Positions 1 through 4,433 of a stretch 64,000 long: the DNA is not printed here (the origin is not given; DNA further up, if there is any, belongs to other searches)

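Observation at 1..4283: Compositional mosaic inside the giant fibre-like gene: GC-moderate 5' end, AT-rich distal repeats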

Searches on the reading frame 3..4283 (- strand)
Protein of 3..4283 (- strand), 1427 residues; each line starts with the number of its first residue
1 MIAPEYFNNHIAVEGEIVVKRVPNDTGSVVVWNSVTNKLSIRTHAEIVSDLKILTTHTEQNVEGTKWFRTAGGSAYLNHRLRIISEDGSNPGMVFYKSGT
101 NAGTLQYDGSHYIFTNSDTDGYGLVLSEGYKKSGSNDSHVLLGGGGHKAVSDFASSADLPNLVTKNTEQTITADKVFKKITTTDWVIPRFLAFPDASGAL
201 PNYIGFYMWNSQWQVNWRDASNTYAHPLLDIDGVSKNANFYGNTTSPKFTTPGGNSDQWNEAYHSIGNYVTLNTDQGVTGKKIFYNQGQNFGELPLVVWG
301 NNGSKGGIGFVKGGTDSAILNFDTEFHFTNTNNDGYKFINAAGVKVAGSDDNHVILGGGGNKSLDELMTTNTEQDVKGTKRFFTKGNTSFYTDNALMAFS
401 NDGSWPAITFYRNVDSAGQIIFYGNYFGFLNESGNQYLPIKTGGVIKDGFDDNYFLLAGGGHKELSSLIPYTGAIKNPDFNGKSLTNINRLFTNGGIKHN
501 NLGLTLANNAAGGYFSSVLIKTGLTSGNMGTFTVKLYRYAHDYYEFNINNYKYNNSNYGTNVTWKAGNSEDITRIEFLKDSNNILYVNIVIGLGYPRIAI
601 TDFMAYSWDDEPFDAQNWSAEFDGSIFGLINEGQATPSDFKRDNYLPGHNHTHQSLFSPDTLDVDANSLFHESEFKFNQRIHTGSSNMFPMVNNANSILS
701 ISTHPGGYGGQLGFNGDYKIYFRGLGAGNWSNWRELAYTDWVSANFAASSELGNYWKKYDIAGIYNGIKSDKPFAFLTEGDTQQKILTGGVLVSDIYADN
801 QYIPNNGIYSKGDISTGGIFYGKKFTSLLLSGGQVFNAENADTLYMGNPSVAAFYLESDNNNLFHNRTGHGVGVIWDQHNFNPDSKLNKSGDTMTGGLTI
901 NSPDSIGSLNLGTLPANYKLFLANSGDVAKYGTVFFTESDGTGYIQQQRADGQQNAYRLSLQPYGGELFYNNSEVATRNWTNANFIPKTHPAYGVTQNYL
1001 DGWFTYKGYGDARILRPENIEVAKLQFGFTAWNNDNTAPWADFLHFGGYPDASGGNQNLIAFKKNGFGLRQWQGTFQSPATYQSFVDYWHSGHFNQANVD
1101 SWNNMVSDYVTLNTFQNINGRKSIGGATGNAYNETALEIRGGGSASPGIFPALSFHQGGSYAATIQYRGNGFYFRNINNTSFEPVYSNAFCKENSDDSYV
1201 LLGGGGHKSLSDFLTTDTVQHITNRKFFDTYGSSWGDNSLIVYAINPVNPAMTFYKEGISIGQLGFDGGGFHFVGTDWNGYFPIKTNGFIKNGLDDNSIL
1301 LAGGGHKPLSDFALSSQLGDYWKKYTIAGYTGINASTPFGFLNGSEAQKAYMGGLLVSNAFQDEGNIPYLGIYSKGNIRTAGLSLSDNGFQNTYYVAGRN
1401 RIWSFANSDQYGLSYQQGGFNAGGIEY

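Call 8: search_protein_families(library=pfam, proteins=[window:3-4283:-], max_evalue=0.01)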
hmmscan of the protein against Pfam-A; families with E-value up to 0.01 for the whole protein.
window:3-4283:- (1427 aa): 0 families

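Call 9: search_protein_families(library=phrogs, proteins=[window:3-4283:-], max_evalue=0.01)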
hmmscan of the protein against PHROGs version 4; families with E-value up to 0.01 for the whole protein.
window:3-4283:- (1427 aa): 0 families

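Call 11: find_homologous_proteins(query=window:3-4283:-)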
Query window:3-4283:- (1427 aa): 98 proteins with E <= 0.001 among 8000 candidates.
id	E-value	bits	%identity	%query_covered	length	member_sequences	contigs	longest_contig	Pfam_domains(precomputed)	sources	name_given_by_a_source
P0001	0.0e+0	3299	100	100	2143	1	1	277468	-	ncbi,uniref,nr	ncbi:pyocin knob domain-containing protein [Chryseobacterium hagamense]|uniref:Uncharacterized prote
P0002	0.0e+0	1329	85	33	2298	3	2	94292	-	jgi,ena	-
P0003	0.0e+0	1035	95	26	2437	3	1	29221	-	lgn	-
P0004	3.1e-296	1004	78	33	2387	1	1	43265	-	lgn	-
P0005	6.7e-253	861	65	25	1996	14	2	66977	-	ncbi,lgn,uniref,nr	ncbi:pyocin knob domain-containing protein [uncultured Chryseobacterium sp.]|uniref:pyocin knob doma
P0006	1.2e-250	853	57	28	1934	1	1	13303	-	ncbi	-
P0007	2.1e-225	770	74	26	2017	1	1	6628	-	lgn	-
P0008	5.6e-221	755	64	10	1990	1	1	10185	-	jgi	jgi:hypothetical protein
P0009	9.3e-193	661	39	26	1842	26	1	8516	-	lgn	-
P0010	8.6e-184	632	34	36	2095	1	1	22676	-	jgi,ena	-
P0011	7.3e-183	629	65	20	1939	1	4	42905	-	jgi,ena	-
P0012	6.8e-178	612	39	33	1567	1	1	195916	-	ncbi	-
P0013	3.1e-172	593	57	28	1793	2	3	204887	-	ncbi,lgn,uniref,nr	ncbi:pyocin knob domain-containing protein [uncultured Chryseobacterium sp.]|uniref:pyocin knob doma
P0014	9.0e-172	592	57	28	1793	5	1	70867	-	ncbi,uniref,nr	ncbi:pyocin knob domain-containing protein [uncultured Chryseobacterium sp.]|uniref:pyocin knob doma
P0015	3.5e-164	567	32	29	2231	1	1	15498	-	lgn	-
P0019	1.2e-152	528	35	26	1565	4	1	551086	PF27308.1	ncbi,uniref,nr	ncbi:pyocin knob domain-containing protein [Chryseobacterium sp. MHB01]|uniref:pyocin knob domain-co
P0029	7.3e-121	423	50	13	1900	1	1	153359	-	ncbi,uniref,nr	ncbi:hypothetical protein [Chryseobacterium luquanense]|uniref:Secretion system C-terminal sorting d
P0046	2.4e-101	358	39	15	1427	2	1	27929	-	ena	-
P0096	5.9e-13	65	43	6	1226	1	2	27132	PF13884.12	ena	-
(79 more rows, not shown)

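Call 12: search_dna_similar(query=window:3-4283:-, collection=phages, mode=protein, max_rows=20)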
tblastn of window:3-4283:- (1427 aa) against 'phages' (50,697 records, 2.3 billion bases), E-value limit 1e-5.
Records with a match: 12; places in all: 12; records where one place covers at least 80% of the query: 0.
Best place of each record, by identity: <60% 12.
By first word of the organism name: Acinetobacter 11; Chryseobacterium 1.
By host as written in the record: - 3; Acinetobacter baumannii 3; Acinetobacter pittii 2; Acinetobacter baumannii strain MAR15-4162 2; Acinetobacter baumannii AB5075 1; Chryseobacterium indologenes MA9 1.
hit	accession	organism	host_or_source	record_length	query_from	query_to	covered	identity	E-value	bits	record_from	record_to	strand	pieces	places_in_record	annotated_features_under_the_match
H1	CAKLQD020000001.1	Acinetobacter phage MD-2021a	not known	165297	677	843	12%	33.2%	9e-6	57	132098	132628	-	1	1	Side tail fiber protein from bacteriophage origin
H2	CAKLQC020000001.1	Acinetobacter phage MD-2021a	not known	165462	677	843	12%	33.2%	9e-6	57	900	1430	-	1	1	Side tail fiber protein from bacteriophage origin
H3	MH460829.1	Acinetobacter phage vB_ApiM_fHyAci03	Acinetobacter pittii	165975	768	843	5%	47.4%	1e-6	59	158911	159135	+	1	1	long distal tail fiber subunit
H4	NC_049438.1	Acinetobacter phage vB_ApiM_fHyAci03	Acinetobacter pittii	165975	768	843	5%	47.4%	1e-6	59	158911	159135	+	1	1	tail fiber protein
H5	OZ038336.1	Acinetobacter phage vB_AbaM_PhT2-v2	-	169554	768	843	5%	47.4%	4e-6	58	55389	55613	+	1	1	tail fiber protein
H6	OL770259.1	Acinetobacter phage AB-Navy4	Acinetobacter baumannii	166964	768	843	5%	47.4%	4e-6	58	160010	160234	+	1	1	long tail fiber distal subunit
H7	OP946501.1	Acinetobacter phage vB_AbaM_DLP1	Acinetobacter baumannii AB5075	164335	768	843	5%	47.4%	4e-6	58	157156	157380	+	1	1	long distal tail fiber subunit protein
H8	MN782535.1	Acinetobacter phage vB_AbaM_Lazarus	Acinetobacter baumannii strain ...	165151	768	844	5%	45.6%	2e-6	59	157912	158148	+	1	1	long tail fiber protein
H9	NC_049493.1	Acinetobacter phage vB_AbaM_Lazarus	Acinetobacter baumannii strain ...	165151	768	844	5%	45.6%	2e-6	59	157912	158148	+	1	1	tail fiber protein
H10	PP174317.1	Acinetobacter phage vB_AbaSt_W16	Acinetobacter baumannii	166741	774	844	5%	49.3%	3e-6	58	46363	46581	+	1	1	tail fiber protein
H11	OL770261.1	Acinetobacter phage AB-Navy97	Acinetobacter baumannii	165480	768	843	5%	46.1%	3e-6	59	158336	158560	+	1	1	long tail fiber distal subunit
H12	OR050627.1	Chryseobacterium phage MA9V-1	Chryseobacterium indologenes MA9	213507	1318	1378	4%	47.6%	5e-6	57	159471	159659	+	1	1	hypothetical protein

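Call 15: find_encoding_contigs(protein=P0001, flank=10000, max_places=3)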
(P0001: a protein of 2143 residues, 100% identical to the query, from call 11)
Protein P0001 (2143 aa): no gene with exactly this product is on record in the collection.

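Call 17: find_encoding_contigs(protein=P0002, flank=10000, max_places=2)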
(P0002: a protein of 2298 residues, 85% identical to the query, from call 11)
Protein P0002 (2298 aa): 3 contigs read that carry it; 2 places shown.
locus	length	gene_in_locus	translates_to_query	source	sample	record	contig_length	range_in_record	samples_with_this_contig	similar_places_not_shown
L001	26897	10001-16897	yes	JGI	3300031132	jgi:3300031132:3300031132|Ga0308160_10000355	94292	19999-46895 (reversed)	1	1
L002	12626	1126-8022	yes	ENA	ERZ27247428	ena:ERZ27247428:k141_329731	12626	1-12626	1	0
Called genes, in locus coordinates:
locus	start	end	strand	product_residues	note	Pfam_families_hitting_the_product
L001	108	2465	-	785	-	PF13188:PAS_8 (faint), PF00989:PAS (faint), PF08447:PAS_3, PF08448:PAS_4 (weak), PF08448:PAS_4, PF08447:PAS_3 (weak), PF00512:HisKA, PF02518:HATPase_c, +1 more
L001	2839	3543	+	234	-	PF00581:Rhodanese, PF13899:Thioredoxin_7 (faint), PF00578:AhpC-TSA (weak), PF00085:Thioredoxin, PF13098:Thioredoxin_2 (weak), PF13905:Thioredoxin_8 (weak)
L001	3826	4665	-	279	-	-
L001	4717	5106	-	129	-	PF12680:SnoaL_2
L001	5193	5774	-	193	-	PF00027:cNMP_binding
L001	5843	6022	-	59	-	-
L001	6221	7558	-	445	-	PF00004:AAA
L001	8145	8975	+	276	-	-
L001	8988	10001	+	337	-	-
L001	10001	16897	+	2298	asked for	-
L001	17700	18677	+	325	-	PF00248:Aldo_ket_red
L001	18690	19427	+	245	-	PF00106:adh_short, PF08659:KR, PF13561:adh_short_C2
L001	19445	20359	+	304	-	PF12833:HTH_18, PF00165:HTH_AraC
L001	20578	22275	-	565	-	PF00282:Pyridoxal_deC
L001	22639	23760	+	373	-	PF18950:DUF5694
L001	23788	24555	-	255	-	-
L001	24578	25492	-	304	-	PF00165:HTH_AraC (faint), PF12833:HTH_18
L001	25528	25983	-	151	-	PF09917:DUF2147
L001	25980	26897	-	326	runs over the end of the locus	PF01370:Epimerase (weak), PF05368:NmrA (weak), PF13460:NAD_binding_10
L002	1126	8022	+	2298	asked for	-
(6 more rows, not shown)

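Call 18: find_encoding_contigs(protein=P0003, flank=10000, max_places=2)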
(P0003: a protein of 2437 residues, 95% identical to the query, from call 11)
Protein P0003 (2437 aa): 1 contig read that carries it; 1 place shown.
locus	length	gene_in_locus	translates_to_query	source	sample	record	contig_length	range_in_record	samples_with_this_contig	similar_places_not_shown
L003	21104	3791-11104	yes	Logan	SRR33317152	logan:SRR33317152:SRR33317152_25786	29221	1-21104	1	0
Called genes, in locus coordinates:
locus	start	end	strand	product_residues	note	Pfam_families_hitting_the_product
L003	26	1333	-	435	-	PF00004:AAA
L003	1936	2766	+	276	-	-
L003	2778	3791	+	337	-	-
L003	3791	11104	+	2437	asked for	-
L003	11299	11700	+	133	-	-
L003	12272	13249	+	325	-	PF00248:Aldo_ket_red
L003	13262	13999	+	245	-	PF00106:adh_short, PF08659:KR, PF13561:adh_short_C2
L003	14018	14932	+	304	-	PF12833:HTH_18, PF00165:HTH_AraC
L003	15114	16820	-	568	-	PF00282:Pyridoxal_deC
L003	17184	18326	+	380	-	PF18950:DUF5694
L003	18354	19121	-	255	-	-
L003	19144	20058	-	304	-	PF00165:HTH_AraC (faint), PF12833:HTH_18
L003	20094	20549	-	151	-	PF09917:DUF2147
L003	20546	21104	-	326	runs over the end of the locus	PF01370:Epimerase (weak), PF05368:NmrA (weak), PF13460:NAD_binding_10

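Call 22: search_protein_families(library=ncbifam, proteins=[P0001], max_evalue=0.1)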
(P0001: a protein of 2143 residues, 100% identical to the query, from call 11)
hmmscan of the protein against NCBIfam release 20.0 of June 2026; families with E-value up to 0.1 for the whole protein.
P0001 (2143 aa): 0 families

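Call 23: search_protein_families(library=pfam, proteins=[P0001, P0019, P0096, P0029], max_evalue=1)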
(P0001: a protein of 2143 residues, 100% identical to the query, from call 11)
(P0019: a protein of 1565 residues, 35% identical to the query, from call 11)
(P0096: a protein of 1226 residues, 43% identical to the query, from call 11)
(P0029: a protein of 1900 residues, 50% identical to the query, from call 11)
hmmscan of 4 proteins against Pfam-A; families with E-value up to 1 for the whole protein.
P0001 (2143 aa): 0 families

P0019 (1565 aa): 0 families

P0096 (1226 aa): 1 family
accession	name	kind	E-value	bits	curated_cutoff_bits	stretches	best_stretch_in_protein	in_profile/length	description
PF13884.11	Peptidase_S74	-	1.3e-10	41.8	22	1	1138-1189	1-57/58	Chaperone of endosialidase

P0029 (1900 aa): 0 families

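Call 24: search_solved_structures(query=P0001, max_evalue=1, show_alignments=2)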
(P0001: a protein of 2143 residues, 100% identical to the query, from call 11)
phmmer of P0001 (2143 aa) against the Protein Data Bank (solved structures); distinct sequences matched with E-value up to 1: 1.
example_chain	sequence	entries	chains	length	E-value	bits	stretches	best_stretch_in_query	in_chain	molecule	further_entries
1bmv_1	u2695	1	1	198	0.19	11.8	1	191-258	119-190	PROTEIN (ICOSAHEDRAL VIRUS - A DOMAIN)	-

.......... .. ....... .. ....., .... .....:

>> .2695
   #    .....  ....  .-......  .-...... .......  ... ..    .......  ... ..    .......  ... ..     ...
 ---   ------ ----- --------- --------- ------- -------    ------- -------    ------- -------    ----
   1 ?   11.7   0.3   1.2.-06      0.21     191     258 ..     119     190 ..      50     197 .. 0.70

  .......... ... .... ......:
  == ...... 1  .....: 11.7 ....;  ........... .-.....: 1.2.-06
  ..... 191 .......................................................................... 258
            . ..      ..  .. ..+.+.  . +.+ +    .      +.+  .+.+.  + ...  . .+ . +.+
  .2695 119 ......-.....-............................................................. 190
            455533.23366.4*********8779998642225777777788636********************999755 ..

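Call 62: search_protein_families(library=padloc, proteins=[window:3-4283:-], max_evalue=0.01)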
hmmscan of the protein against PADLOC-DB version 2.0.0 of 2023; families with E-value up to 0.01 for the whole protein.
window:3-4283:- (1427 aa): 0 families
